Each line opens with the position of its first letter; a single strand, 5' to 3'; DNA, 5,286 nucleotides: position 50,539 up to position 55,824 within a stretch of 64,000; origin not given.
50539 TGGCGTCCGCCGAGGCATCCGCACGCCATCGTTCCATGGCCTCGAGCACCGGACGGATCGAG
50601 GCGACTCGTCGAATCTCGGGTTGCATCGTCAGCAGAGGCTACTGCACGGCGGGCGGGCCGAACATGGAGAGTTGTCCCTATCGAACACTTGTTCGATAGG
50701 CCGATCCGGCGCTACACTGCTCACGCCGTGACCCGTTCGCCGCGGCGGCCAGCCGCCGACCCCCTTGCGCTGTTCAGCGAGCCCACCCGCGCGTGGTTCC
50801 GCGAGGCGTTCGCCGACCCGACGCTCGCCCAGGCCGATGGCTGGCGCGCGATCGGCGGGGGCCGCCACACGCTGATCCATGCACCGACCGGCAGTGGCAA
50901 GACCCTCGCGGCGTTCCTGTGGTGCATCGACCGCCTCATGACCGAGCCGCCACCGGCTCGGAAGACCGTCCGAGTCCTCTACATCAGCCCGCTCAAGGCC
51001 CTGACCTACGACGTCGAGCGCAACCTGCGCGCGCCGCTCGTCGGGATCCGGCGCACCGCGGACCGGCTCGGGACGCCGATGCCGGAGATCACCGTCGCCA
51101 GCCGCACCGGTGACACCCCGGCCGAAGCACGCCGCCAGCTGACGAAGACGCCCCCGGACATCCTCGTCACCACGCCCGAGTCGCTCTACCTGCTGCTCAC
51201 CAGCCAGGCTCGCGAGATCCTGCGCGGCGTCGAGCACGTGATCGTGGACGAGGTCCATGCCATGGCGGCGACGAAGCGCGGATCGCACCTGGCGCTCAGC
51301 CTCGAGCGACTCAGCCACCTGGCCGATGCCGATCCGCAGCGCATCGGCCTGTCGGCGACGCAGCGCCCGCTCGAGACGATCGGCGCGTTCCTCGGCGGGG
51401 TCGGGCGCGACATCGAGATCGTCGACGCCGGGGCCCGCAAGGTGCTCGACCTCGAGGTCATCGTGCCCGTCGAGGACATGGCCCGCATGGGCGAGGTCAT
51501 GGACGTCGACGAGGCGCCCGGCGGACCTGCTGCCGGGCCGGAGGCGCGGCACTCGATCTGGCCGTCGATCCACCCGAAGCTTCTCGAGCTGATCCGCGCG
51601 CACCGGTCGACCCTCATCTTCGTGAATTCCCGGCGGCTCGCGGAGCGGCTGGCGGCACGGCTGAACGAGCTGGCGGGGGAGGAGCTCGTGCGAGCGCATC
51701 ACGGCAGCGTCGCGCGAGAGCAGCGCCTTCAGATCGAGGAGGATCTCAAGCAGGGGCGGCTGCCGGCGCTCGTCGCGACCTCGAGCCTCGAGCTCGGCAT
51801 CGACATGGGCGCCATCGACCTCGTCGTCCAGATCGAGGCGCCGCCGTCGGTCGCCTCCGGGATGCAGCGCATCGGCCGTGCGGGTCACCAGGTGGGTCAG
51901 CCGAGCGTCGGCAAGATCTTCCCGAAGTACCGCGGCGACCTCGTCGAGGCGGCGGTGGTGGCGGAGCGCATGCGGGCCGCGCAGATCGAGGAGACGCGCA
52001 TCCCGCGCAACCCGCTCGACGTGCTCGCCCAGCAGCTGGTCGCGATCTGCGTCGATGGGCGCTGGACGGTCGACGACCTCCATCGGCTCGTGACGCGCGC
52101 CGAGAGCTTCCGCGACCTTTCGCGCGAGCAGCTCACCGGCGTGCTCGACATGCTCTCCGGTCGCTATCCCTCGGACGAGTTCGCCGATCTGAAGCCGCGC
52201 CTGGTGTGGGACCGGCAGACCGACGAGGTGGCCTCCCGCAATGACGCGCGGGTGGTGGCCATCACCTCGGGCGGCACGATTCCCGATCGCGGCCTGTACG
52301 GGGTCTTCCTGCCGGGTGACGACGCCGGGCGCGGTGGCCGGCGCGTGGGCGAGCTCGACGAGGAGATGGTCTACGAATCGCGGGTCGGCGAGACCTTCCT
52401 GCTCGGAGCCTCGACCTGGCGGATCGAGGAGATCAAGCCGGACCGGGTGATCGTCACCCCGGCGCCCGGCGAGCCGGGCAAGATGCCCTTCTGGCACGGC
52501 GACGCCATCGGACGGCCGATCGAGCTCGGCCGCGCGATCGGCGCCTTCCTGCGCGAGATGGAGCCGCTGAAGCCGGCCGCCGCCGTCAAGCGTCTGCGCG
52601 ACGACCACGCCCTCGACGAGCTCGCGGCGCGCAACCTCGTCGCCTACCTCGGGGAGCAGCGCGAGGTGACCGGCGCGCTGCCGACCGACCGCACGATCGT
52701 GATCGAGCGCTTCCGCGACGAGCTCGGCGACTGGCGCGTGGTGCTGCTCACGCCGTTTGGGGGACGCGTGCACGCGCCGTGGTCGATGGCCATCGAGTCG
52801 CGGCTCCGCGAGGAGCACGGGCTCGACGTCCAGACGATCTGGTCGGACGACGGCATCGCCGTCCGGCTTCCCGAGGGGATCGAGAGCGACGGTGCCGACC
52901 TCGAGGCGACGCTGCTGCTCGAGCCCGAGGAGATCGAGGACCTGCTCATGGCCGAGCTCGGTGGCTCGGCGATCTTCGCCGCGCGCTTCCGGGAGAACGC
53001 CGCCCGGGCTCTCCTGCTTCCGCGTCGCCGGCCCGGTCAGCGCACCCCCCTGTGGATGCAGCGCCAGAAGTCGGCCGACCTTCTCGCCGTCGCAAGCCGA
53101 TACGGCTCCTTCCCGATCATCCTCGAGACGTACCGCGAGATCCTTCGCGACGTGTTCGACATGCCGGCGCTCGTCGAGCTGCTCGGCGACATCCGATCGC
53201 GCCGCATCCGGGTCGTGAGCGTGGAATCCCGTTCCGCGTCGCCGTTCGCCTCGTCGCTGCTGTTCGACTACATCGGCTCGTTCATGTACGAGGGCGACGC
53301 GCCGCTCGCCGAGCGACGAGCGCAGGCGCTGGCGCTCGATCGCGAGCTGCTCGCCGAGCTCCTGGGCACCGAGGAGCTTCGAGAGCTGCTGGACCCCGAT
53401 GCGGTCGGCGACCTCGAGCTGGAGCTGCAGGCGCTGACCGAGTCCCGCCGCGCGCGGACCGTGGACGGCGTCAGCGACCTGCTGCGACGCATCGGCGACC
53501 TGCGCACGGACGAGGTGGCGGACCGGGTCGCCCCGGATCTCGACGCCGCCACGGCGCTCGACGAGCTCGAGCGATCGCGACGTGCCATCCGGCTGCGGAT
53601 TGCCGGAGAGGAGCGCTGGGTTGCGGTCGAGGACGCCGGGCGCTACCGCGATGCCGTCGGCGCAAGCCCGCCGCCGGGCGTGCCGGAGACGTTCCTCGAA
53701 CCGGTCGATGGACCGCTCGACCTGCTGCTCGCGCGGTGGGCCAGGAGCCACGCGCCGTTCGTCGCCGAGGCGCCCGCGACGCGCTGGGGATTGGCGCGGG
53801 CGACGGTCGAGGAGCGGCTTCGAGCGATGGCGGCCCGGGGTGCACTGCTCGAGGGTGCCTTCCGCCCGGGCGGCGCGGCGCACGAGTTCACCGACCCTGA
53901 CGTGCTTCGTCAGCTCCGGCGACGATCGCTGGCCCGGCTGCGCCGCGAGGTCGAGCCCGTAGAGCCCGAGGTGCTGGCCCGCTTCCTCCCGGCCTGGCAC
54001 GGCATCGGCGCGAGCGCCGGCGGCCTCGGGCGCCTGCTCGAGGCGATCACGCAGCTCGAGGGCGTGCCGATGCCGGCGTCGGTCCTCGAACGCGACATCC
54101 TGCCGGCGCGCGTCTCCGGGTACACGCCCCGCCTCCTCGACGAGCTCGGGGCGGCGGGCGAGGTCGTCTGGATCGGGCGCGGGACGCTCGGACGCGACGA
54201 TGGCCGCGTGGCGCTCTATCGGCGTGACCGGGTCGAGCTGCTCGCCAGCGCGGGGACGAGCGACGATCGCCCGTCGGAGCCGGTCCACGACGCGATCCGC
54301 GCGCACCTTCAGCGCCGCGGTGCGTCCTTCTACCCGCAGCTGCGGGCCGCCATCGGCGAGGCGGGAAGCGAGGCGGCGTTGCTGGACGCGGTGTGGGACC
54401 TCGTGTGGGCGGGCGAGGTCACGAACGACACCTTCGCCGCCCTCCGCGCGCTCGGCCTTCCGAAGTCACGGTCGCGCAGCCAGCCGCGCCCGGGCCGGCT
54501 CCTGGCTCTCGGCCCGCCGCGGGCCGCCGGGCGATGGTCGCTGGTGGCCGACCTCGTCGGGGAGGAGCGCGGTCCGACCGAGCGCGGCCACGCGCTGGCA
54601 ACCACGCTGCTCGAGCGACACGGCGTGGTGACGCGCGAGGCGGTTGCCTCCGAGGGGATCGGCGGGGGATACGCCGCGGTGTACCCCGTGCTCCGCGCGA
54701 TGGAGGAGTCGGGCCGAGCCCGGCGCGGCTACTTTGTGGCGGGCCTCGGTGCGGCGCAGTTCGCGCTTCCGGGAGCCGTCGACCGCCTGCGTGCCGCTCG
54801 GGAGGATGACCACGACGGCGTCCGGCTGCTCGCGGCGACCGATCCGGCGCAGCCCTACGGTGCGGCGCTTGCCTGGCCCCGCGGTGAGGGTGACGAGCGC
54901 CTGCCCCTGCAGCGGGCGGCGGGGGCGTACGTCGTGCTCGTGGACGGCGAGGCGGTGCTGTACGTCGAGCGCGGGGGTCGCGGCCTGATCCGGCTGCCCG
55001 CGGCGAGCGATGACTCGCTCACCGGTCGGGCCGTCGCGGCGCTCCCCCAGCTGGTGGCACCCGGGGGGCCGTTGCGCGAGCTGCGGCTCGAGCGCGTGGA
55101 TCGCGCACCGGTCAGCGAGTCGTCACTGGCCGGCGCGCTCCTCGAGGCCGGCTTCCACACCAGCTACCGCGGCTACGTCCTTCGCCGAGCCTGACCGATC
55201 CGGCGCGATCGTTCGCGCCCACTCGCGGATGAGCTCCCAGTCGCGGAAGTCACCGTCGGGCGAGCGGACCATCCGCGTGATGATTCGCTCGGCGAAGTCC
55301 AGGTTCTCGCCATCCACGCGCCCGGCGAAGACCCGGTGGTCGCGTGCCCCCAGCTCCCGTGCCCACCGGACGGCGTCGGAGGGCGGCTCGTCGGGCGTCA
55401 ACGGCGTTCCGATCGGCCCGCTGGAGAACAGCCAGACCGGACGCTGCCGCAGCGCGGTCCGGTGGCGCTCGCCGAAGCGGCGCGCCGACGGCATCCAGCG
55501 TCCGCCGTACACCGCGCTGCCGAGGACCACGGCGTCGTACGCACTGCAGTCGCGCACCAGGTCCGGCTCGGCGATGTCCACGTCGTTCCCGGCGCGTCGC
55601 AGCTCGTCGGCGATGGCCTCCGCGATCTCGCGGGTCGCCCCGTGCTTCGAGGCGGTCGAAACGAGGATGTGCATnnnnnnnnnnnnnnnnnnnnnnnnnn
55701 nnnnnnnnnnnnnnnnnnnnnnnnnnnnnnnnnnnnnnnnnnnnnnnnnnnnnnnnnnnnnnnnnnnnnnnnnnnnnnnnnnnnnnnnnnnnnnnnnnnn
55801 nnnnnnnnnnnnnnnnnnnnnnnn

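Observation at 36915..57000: Dormancy/hypoxia-type stress island organised around a DosS/DosR-like two-component system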

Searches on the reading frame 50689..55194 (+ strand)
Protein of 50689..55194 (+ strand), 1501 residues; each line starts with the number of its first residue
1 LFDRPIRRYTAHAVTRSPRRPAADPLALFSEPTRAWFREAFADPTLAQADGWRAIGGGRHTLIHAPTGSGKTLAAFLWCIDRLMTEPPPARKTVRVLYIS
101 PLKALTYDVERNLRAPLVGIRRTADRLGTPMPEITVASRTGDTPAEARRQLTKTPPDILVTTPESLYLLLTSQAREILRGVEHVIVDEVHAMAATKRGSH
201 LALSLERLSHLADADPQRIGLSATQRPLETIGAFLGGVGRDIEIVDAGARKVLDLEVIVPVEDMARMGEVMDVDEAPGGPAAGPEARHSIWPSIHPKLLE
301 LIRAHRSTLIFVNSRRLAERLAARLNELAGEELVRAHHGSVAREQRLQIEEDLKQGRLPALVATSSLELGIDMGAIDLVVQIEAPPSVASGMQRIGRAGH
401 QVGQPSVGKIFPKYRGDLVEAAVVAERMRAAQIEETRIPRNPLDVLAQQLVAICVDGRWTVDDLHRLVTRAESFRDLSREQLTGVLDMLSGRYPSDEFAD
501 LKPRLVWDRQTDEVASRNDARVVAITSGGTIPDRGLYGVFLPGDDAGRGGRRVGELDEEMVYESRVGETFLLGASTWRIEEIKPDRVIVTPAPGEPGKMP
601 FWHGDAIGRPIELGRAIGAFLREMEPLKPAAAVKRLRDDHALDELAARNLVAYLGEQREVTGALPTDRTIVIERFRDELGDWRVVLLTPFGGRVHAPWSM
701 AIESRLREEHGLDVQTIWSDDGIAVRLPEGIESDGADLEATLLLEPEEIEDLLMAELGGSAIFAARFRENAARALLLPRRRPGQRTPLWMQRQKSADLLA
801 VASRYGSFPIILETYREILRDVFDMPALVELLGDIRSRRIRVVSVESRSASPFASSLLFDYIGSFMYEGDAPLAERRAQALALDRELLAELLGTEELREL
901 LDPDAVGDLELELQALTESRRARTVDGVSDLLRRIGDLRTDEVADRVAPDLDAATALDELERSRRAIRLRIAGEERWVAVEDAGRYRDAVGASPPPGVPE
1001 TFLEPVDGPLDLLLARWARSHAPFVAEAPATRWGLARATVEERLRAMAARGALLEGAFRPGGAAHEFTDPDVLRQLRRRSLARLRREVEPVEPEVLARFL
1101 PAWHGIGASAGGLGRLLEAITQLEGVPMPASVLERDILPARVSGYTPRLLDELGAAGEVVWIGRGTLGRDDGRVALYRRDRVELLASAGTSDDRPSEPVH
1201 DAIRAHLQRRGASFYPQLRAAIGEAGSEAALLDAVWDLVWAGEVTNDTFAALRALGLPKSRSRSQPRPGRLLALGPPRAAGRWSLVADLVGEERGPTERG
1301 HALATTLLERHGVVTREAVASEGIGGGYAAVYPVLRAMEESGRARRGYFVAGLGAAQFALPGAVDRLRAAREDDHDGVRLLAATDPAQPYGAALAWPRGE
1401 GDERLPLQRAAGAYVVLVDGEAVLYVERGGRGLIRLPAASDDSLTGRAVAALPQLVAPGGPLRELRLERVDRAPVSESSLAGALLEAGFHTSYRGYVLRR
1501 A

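Call 7: search_protein_families(library=pfam, proteins=[window:50689-55194:+], max_evalue=0.01)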
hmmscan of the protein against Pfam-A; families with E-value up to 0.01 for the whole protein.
window:50689-55194:+ (1501 aa): 11 families
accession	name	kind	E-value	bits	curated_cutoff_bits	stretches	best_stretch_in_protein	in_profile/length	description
PF08494.16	DEAD_assoc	-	1.8e-62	211.1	23.5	1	664-854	1-191/191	DEAD/H associated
PF19306.5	WH_Lhr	-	5e-49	166.3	27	1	426-599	1-168/168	Large helicase-related protein, winged helix domain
PF23234.1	WH4_Lhr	-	8.2e-36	121.9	27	1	1295-1376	3-84/87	Large helicase-related protein, winged-helix domain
PF00270.35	DEAD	-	9.9e-30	103.9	26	1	47-226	3-161/167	DEAD/DEAH box helicase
PF23235.1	WH3_Lhr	-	1.6e-19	70.4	27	1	1095-1181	5-92/95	Large helicase-related protein, winged-helix domain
PF23236.1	WH2_Lhr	-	2.8e-18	66.8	27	1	899-1005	1-105/105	Large helicase-related protein, winged-helix domain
PF00271.37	Helicase_C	-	6.6e-18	65.4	23.5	1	298-399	6-107/110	Helicase conserved C-terminal domain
PF04851.21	ResIII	-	1.4e-08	35.3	22.5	1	58-224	23-161/164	Type III restriction enzyme, res subunit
PF22590.2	Cas3-like_C_2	-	0.0011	19.6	27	1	306-398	3-101/106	CRISPR-associated nuclease/helicase Cas3, C-terminal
PF19944.4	DUF6406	-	0.0034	18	26.9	0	556-584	42-70/84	Family of unknown function (DUF6406)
PF13401.12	AAA_22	-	0.0082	16.9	27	0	58-217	5-112/130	AAA domain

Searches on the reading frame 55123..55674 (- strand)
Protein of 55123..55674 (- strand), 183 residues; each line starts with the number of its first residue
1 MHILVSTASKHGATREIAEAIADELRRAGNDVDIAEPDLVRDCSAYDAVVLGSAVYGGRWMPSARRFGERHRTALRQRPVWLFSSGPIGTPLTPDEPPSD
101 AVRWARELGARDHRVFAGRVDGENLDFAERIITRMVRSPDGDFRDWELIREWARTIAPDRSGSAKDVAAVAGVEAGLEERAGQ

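Call 7: search_protein_families(library=pfam, proteins=[window:55123-55674:-], max_evalue=0.01)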
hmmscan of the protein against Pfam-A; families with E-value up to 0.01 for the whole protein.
window:55123-55674:- (183 aa): 3 families
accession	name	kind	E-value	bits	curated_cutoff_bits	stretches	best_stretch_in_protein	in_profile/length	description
PF12724.12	Flavodoxin_5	-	3.7e-25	89.4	27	1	4-143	1-141/145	Flavodoxin domain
PF00258.30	Flavodoxin_1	-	0.00014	22.5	25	1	7-57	3-57/143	Flavodoxin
PF03358.20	FMN_red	-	0.0054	16.7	24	0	3-36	5-38/152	NADPH-dependent FMN reductase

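Call 37: search_protein_families(library=ncbifam, proteins=[window:55123-55674:-], max_evalue=0.001)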
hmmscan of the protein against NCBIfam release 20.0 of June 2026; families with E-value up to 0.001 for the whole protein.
window:55123-55674:- (183 aa): 5 families
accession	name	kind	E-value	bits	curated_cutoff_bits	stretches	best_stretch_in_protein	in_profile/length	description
NF008316.0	PRK11104.1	equivalog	1.1e-09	38.3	142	1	1-84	1-86/177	menaquinone-dependent protoporphyrinogen IX dehydrogenase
TIGR01753.1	flav_short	equivalog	2.9e-07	31.1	123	1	8-86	6-89/140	flavodoxin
NF005216.0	PRK06703.1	subfamily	1.2e-05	25.4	127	1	2-68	3-72/151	flavodoxin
NF006747.0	PRK09271.1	equivalog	4e-05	23.4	104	1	1-59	1-66/160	flavodoxin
NF005246.0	PRK06756.1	subfamily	0.00013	22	130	1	3-61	4-65/148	flavodoxin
